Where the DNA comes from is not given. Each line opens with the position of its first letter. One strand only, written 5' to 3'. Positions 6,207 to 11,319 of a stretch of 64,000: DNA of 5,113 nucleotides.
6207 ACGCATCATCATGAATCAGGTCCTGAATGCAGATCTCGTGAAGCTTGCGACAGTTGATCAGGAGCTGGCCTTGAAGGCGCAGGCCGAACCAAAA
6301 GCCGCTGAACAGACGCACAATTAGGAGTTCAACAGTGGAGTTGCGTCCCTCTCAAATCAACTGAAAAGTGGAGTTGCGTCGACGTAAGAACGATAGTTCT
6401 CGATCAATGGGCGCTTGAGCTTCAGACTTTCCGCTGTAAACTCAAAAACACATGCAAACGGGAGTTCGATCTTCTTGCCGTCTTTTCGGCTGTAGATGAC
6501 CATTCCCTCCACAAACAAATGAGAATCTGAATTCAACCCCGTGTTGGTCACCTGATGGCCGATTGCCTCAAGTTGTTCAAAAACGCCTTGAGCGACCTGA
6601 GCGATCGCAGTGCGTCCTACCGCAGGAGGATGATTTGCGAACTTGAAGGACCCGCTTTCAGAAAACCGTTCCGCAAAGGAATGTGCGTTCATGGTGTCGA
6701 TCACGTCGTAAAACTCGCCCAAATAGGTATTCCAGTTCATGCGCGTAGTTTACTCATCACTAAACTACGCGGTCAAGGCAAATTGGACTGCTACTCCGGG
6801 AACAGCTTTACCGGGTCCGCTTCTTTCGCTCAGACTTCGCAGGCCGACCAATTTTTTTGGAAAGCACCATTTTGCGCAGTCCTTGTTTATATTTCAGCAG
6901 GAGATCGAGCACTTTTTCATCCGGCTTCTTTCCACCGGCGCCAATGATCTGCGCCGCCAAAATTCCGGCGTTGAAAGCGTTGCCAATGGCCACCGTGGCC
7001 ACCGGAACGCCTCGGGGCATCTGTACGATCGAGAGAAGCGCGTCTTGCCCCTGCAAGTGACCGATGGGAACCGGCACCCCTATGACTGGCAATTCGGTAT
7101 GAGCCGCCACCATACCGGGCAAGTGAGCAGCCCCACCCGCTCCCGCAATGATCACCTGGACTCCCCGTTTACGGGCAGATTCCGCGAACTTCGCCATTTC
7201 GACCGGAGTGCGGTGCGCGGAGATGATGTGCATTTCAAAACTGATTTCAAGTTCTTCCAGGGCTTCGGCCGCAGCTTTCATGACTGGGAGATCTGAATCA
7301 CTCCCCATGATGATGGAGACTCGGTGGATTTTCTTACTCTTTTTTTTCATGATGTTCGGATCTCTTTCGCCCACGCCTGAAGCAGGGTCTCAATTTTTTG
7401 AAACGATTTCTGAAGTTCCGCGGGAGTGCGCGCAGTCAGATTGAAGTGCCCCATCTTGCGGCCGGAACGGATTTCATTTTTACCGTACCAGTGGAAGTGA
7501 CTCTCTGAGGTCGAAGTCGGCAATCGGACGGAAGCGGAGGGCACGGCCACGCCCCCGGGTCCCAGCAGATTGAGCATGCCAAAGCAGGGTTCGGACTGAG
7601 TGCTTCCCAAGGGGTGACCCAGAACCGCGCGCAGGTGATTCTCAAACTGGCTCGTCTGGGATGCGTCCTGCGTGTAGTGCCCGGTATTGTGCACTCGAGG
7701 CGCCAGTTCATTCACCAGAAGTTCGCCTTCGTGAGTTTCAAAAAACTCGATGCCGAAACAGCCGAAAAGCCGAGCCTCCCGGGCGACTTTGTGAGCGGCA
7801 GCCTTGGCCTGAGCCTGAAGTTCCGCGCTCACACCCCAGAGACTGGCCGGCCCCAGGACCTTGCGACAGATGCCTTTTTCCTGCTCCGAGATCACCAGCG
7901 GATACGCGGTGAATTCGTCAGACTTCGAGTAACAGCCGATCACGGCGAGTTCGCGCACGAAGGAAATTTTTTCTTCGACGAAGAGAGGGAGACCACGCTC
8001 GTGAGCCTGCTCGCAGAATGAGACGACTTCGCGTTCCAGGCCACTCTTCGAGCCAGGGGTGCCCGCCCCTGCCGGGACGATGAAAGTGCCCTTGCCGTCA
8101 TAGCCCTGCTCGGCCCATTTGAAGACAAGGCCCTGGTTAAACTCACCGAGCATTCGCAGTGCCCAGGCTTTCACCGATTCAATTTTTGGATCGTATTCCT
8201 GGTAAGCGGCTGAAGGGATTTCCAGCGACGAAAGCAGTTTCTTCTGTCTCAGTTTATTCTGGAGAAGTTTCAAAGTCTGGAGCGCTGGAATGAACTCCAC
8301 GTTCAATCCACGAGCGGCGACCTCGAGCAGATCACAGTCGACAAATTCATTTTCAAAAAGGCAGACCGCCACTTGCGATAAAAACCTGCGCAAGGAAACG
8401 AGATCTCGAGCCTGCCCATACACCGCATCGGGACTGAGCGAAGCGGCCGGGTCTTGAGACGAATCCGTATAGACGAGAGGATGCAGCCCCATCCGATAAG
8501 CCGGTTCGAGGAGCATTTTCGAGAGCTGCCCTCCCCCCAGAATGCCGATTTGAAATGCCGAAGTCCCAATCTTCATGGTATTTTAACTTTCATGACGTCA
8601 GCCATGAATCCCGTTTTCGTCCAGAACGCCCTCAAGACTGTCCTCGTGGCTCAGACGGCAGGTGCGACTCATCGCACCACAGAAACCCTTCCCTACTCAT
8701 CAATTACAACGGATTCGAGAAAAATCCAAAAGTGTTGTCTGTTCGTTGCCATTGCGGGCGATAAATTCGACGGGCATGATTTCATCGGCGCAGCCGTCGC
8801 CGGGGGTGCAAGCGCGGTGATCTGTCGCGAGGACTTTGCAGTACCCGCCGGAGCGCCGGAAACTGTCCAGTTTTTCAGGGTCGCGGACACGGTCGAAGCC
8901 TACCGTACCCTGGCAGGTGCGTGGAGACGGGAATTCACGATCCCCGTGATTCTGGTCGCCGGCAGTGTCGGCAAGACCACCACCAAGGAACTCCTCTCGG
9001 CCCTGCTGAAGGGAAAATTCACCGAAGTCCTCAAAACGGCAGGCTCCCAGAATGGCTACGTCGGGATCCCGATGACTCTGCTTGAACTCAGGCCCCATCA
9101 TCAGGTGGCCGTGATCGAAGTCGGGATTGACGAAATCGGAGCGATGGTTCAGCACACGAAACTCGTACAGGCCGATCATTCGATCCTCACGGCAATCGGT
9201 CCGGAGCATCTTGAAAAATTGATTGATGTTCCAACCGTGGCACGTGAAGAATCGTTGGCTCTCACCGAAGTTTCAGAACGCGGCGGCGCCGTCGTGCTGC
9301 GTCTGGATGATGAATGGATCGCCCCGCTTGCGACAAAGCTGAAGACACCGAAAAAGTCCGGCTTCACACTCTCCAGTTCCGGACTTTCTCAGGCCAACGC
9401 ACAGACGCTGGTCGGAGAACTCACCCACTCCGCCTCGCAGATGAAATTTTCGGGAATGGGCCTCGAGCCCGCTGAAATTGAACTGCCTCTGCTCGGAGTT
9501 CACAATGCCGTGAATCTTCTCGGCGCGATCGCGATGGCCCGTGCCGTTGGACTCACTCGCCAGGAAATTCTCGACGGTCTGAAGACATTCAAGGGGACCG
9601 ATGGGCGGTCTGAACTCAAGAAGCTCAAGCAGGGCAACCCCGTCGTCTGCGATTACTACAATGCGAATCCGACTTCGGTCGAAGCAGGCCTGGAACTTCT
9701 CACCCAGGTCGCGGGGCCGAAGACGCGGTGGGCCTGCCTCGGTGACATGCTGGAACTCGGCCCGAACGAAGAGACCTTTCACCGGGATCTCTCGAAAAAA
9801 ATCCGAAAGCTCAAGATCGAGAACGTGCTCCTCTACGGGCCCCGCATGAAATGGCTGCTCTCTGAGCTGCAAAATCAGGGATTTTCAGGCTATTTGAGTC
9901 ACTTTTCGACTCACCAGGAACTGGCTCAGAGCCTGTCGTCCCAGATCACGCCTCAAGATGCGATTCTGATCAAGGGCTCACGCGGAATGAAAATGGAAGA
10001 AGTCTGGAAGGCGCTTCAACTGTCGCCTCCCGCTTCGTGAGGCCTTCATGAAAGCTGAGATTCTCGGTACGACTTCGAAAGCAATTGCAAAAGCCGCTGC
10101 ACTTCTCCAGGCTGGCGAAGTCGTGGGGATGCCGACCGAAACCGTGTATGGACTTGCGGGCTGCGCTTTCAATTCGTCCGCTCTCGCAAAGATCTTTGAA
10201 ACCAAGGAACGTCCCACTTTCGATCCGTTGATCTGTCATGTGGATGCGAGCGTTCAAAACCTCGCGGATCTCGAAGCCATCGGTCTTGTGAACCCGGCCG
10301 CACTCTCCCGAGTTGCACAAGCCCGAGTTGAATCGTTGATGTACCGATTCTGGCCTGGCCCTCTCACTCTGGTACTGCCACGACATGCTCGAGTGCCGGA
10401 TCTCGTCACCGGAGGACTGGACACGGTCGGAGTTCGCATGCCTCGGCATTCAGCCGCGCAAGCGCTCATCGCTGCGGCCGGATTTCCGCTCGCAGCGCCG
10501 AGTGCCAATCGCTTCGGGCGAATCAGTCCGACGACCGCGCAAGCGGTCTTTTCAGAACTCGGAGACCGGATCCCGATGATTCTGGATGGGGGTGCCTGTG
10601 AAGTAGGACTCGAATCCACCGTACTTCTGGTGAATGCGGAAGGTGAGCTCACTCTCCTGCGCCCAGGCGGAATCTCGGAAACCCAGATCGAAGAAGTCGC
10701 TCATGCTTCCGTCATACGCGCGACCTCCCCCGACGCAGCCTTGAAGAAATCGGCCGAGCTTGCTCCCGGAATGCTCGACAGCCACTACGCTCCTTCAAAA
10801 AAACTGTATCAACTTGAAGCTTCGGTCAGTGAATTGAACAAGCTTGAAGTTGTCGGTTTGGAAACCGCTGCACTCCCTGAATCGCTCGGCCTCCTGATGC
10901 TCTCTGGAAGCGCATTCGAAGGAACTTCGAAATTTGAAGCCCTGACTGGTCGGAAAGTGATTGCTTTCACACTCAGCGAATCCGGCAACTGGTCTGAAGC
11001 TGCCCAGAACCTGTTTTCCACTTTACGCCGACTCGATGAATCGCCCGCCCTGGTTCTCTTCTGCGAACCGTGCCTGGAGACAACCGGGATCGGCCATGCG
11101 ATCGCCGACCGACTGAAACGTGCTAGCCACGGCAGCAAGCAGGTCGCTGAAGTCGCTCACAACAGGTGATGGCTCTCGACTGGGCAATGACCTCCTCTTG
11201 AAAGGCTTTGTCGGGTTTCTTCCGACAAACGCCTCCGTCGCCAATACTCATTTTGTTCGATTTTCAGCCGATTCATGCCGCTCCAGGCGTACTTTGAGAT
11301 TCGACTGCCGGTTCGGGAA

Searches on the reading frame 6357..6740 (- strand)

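Call 41: search_protein_families(library=pfam, proteins=[window:6357-6740:-], max_evalue=0.001)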
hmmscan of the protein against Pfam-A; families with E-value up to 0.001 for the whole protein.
window:6357-6740:- (127 aa): 1 family
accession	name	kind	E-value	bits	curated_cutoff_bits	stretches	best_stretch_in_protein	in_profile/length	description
PF12680.13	SnoaL_2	-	1.7e-07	32.2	27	1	9-102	3-95/102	SnoaL-like domain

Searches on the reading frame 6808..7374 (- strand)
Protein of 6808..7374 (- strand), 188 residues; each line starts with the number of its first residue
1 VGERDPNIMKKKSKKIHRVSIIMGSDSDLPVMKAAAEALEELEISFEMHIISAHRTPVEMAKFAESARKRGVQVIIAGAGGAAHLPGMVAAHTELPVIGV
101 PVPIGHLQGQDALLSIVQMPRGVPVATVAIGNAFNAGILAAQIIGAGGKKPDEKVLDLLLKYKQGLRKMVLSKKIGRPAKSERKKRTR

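Call 38: search_protein_families(library=pfam, proteins=[window:6808-7374:-], max_evalue=0.001)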
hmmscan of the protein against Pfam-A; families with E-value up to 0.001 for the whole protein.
window:6808-7374:- (188 aa): 2 families
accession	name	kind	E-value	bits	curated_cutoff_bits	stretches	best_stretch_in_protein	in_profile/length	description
PF00731.26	AIRC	-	5.3e-62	208.2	30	1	18-155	1-138/148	AIR carboxylase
PF13685.12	Fe-ADH_2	-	7e-05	23.3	28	1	13-101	16-105/149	Iron-containing alcohol dehydrogenase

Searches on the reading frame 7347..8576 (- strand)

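Call 38: search_protein_families(library=pfam, proteins=[window:7347-8576:-], max_evalue=0.001)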
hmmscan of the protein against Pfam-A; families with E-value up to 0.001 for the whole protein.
window:7347-8576:- (409 aa): 3 families
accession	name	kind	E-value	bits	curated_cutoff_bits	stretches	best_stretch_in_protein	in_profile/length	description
PF02222.28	ATP-grasp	-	4.2e-38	131.2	27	1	117-311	5-179/179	ATP-grasp domain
PF22660.2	RS_preATP-grasp-like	-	3.4e-14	53.5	27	1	9-106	3-98/98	Ribonucleotide synthetase preATP-grasp domain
PF17769.7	PurK_C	-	3.9e-14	52.5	22.6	1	334-390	3-55/56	Phosphoribosylaminoimidazole carboxylase C-terminal domain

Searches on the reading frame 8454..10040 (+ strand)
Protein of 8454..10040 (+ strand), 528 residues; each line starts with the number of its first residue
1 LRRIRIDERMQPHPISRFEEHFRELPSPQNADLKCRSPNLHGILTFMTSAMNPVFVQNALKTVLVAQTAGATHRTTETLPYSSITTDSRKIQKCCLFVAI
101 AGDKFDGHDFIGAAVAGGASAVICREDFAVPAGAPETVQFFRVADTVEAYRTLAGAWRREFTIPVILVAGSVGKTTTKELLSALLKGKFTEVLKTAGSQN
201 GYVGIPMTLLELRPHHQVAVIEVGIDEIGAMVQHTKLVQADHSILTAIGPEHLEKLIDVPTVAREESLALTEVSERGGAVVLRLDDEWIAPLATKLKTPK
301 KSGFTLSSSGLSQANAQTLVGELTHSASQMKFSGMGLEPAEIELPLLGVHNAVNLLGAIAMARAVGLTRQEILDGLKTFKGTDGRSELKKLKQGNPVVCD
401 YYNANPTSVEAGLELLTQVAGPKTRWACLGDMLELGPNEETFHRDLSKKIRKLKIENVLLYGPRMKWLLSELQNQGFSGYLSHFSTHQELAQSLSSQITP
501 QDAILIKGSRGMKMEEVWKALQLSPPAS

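Call 38: search_protein_families(library=pfam, proteins=[window:8454-10040:+], max_evalue=0.001)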
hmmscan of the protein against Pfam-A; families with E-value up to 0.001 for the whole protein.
window:8454-10040:+ (528 aa): 3 families
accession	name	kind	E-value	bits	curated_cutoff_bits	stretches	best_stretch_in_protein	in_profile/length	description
PF08245.18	Mur_ligase_M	-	4.4e-29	102.3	24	1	168-362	1-200/200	Mur ligase middle domain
PF02875.26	Mur_ligase_C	-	3.7e-19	70.2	28.4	1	384-510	1-127/127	Mur ligase, glutamate ligase domain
PF01225.30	Mur_ligase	-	2.2e-09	38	21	1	81-139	2-72/95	Mur ligase family, catalytic domain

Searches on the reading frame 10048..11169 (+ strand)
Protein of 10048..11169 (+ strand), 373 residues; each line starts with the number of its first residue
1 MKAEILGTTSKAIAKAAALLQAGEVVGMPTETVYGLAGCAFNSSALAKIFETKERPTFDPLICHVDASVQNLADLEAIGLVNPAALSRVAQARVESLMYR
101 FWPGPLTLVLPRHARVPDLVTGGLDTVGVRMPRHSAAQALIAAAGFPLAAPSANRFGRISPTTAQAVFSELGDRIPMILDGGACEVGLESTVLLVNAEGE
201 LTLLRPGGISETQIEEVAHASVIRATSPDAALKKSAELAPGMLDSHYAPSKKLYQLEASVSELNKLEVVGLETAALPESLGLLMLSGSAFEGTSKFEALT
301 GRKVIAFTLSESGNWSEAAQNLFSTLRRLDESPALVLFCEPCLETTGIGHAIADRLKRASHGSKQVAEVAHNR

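Call 39: search_protein_families(library=pfam, proteins=[window:10048-11169:+], max_evalue=0.001)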
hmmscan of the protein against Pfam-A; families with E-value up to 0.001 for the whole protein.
window:10048-11169:+ (373 aa): 2 families
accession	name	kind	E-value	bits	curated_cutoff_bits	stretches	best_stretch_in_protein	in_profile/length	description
PF01300.24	Sua5_yciO_yrdC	-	2.1e-48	164.6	25.1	1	19-207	2-178/178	Telomere recombination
PF03481.19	Sua5_C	-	6.2e-21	75.8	22.9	1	209-360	1-135/136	Threonylcarbamoyl-AMP synthase, C-terminal domain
